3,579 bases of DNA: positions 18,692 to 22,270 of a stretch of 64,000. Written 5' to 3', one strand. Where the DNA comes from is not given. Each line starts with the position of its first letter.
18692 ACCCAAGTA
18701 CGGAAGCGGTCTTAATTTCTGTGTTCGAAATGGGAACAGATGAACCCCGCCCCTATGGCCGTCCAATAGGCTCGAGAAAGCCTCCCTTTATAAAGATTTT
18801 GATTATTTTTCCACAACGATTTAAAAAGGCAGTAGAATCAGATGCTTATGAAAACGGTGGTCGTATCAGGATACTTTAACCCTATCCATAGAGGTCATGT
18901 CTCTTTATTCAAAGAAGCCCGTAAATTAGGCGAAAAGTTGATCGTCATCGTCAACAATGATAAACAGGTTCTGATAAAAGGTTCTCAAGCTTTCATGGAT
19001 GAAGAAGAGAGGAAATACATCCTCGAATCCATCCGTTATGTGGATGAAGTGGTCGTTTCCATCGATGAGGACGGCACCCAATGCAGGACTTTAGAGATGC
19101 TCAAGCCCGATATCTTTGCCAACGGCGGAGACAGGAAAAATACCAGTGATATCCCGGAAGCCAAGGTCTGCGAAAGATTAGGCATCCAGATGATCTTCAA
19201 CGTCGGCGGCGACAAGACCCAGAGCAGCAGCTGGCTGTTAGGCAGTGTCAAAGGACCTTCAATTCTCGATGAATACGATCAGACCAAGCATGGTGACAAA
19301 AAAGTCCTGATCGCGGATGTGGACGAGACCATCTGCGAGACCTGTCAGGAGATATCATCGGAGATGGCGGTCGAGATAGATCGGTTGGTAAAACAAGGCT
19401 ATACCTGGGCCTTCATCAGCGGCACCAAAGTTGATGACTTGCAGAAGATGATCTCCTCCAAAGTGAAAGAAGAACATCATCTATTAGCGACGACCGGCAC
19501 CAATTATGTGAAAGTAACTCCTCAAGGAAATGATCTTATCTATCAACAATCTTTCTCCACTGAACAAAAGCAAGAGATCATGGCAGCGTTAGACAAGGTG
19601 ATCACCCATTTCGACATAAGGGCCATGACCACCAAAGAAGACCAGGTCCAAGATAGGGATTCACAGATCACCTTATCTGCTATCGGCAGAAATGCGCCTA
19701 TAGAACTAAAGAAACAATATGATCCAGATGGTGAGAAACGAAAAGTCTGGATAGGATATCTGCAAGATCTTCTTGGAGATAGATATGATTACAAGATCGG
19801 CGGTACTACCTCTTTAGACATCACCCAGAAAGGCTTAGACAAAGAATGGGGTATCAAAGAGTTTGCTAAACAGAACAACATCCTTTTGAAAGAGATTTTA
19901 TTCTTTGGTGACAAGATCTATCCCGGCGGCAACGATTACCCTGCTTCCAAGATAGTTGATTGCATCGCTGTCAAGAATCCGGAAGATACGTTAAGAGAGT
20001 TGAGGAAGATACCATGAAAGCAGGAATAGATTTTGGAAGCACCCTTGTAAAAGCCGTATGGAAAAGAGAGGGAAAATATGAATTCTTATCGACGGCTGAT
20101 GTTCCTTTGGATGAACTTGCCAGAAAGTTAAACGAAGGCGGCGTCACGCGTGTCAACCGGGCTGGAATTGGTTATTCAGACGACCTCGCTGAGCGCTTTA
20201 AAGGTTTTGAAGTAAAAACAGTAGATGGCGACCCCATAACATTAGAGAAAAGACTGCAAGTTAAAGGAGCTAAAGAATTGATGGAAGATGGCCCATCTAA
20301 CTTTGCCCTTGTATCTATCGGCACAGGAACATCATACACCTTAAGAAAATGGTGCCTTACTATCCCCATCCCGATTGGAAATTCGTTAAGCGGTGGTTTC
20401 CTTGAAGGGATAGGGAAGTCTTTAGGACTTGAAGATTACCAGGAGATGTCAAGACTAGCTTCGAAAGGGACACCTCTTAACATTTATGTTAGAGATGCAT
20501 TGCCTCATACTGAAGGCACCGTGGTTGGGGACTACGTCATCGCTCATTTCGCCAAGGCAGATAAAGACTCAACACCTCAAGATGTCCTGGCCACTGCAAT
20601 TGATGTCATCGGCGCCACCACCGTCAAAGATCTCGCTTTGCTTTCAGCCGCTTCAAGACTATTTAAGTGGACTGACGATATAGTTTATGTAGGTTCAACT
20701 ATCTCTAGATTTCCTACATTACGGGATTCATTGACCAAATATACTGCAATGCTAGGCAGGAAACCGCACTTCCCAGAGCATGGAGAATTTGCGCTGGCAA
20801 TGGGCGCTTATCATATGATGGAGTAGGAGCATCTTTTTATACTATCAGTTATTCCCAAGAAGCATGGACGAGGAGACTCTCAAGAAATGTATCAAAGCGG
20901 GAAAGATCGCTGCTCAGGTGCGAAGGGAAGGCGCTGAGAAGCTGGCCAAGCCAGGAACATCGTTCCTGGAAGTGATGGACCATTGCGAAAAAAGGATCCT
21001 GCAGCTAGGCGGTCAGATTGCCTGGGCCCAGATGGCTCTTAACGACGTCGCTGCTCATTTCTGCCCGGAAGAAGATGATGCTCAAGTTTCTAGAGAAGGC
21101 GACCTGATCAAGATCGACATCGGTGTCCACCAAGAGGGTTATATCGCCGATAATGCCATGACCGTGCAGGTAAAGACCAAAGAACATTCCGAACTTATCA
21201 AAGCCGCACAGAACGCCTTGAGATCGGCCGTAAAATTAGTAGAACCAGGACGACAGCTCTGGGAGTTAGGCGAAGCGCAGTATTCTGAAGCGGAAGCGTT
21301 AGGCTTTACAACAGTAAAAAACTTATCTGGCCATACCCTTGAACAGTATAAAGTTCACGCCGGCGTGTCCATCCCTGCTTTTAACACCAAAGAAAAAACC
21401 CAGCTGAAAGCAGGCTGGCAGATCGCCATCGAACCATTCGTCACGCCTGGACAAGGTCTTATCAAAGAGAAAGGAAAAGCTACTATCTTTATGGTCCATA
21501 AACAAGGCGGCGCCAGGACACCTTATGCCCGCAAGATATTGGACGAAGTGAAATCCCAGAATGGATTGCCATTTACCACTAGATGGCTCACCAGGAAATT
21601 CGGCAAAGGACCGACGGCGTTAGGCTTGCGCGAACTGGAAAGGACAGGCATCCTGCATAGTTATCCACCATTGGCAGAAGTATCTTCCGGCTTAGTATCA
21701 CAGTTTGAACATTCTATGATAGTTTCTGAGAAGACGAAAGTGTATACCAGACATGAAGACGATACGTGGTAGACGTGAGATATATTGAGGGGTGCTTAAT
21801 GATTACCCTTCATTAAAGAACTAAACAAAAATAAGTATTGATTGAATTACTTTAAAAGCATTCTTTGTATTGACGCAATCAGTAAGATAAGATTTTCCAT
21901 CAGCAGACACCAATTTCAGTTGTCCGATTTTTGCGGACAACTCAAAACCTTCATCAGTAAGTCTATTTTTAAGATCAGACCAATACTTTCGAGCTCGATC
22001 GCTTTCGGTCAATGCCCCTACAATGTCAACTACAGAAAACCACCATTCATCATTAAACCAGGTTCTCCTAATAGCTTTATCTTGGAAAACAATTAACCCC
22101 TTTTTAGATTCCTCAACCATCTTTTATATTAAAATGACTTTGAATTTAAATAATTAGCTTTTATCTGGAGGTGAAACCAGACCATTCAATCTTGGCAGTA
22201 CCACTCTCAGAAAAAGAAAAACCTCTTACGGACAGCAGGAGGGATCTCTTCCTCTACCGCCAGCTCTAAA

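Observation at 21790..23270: Insertion-like island between map and hisS carrying a Bro-N fragment and an unknown protein with slip-prone homopolymers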

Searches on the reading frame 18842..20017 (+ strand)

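Call 8: search_protein_families(library=pfam, proteins=[window:18842-20017:+], max_evalue=0.1)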
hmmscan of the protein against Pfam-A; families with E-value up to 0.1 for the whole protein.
window:18842-20017:+ (391 aa): 10 families
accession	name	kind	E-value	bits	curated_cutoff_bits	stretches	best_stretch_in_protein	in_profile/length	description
PF01467.32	CTP_transf_like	-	1.6e-16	61.1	21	1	8-98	2-90/133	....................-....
PF03332.19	PMM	-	9.4e-16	58.7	22.4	1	188-390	13-218/221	Eukaryotic phosphomannomutase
PF08282.18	Hydrolase_3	-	2.4e-13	50.9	20.9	1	157-367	2-217/255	haloacid dehalogenase-like hydrolase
PF06574.18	FAD_syn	-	0.0027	18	27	1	4-33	7-36/158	FAD synthetase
PF05636.17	HIGH_NTase1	-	0.015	15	27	1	3-57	1-55/402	HIGH Nucleotidyl Transferase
PF17998.7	AgI_II_C2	-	0.031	15.1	27.1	1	114-223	21-110/148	Cell surface antigen I/II C2 terminal domain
PF04198.19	Sugar-bind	-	0.031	13.9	27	1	151-269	18-137/257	Putative sugar-binding domain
PF01747.23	ATP-sulfurylase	-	0.078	12.8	24.3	0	4-35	20-51/212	ATP-sulfurylase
PF16722.10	SAPIS-gp6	-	0.081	13.8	27.4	0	151-176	22-47/72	Pathogenicity island protein gp6 in Staphylococcus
PF00578.27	AhpC-TSA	-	0.082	13.3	26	0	151-206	24-79/124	AhpC/TSA family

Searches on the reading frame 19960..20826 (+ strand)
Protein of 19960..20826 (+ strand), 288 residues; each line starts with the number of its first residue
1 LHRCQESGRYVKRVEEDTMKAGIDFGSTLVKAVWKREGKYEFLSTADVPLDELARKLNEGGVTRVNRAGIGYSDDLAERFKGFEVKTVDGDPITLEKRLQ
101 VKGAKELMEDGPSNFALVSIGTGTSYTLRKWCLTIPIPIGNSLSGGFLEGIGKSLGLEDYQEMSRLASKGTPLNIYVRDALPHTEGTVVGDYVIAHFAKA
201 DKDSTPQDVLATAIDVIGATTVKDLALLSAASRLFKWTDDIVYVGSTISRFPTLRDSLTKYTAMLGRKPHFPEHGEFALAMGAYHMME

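Call 8: search_protein_families(library=pfam, proteins=[window:19960-20826:+], max_evalue=0.1)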
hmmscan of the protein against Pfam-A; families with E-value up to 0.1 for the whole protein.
window:19960-20826:+ (288 aa): 1 family
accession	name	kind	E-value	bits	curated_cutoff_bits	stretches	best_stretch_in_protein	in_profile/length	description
PF03630.20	Fumble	-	0.00014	21.6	28.5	1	115-284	149-332/334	Fumble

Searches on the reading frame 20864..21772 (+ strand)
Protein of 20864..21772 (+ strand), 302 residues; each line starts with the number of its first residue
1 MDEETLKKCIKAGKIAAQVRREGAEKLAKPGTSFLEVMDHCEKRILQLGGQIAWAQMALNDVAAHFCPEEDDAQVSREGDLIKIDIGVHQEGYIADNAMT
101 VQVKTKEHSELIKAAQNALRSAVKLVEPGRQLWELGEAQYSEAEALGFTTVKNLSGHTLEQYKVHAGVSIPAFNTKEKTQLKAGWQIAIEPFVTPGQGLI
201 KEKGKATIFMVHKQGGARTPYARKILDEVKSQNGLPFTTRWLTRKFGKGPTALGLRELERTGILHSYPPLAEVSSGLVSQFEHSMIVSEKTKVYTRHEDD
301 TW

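Call 8: search_protein_families(library=pfam, proteins=[window:20864-21772:+], max_evalue=0.1)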
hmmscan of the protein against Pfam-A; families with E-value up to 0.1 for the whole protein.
window:20864-21772:+ (302 aa): 1 family
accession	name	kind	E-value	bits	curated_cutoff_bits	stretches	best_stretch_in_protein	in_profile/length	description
PF00557.29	Peptidase_M24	-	2.8e-24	86.5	23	1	10-198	4-196/208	Metallopeptidase family M24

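Call 85: find_related_loci(query=window:20864-21772:+, collection=metagenome_contigs, flank=6000)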
Query window:20864-21772:+ (302 aa) in metagenome_contigs; peptide patterns used: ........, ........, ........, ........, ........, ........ (x = any residue, [..] = any of these).
121 stretches matched a pattern; 80 encode a relative of the query (tblastn E <= 1e-3); 80 distinct loci.
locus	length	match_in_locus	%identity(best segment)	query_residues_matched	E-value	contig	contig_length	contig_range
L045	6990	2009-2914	74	1-302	9e-161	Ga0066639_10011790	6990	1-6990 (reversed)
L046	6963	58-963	75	1-302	9e-160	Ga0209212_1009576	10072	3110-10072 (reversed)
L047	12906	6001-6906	75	1-302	2e-158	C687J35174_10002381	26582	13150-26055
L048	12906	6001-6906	75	1-302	2e-158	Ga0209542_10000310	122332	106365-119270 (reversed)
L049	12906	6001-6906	73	1-302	2e-157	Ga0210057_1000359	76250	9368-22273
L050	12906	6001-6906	73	1-302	2e-156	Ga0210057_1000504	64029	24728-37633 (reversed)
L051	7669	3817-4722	73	1-302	1e-156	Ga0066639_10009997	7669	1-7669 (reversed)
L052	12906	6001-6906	75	1-302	5e-156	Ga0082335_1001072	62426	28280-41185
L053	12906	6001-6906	74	1-302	6e-155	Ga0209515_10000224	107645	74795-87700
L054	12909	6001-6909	71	1-302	9e-153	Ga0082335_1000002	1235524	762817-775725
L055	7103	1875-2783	72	1-302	1e-152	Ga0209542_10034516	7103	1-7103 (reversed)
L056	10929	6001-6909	72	1-302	6e-152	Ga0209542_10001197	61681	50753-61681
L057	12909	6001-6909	71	1-302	2e-151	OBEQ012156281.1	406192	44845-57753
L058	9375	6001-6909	73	1-302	1e-151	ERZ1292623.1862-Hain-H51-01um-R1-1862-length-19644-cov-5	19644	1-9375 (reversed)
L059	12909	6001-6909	71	1-302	2e-151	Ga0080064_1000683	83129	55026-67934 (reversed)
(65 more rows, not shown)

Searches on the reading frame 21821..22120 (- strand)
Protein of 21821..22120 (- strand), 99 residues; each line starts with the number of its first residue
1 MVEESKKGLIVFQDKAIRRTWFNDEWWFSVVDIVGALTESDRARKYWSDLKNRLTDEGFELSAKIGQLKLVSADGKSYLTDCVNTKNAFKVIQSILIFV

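Call 5: search_protein_families(library=phrogs, proteins=[window:21821-22120:-], max_evalue=0.1)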
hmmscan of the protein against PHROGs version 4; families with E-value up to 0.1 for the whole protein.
window:21821-22120:- (99 aa): 3 families
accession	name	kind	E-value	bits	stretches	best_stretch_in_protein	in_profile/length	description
phrog_15286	-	unknown function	1.1e-23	84.7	1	5-95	3-95/274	-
phrog_7633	-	unknown function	0.036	14.9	1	51-85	9-43/51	-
phrog_5060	-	transcription regulation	0.055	14.5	1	9-92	9-90/224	anti-repressor Ant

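Call 6: search_protein_families(library=padloc, proteins=[window:21821-22120:-], max_evalue=0.1)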
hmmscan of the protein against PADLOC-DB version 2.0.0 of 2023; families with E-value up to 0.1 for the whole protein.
window:21821-22120:- (99 aa): 4 families
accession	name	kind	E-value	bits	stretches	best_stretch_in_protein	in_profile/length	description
PDLC04920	PDC-S13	-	1.1e-33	114.8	1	6-95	4-95/286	-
PDLC04841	PDC-S04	-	2.6e-18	64.7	1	5-91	3-94/292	-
PDLC00238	LmuA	-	0.018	12.5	1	30-89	250-305/365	DUF4297 domain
PDLC04556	PDC-M27C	-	0.02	11.2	1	40-96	490-546/892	-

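Call 8: search_protein_families(library=pfam, proteins=[window:21821-22120:-], max_evalue=0.1)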
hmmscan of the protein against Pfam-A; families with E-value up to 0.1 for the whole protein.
window:21821-22120:- (99 aa): 1 family
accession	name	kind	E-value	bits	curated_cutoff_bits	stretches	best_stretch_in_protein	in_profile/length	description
PF02498.22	Bro-N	-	5.8e-05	24.1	25.6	1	17-94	2-77/96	BRO family, N-terminal domain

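Call 82: search_protein_families(library=ncbifam, proteins=[window:21821-22120:-], max_evalue=0.01)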
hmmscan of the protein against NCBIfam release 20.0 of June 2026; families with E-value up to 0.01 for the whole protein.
window:21821-22120:- (99 aa): 0 families
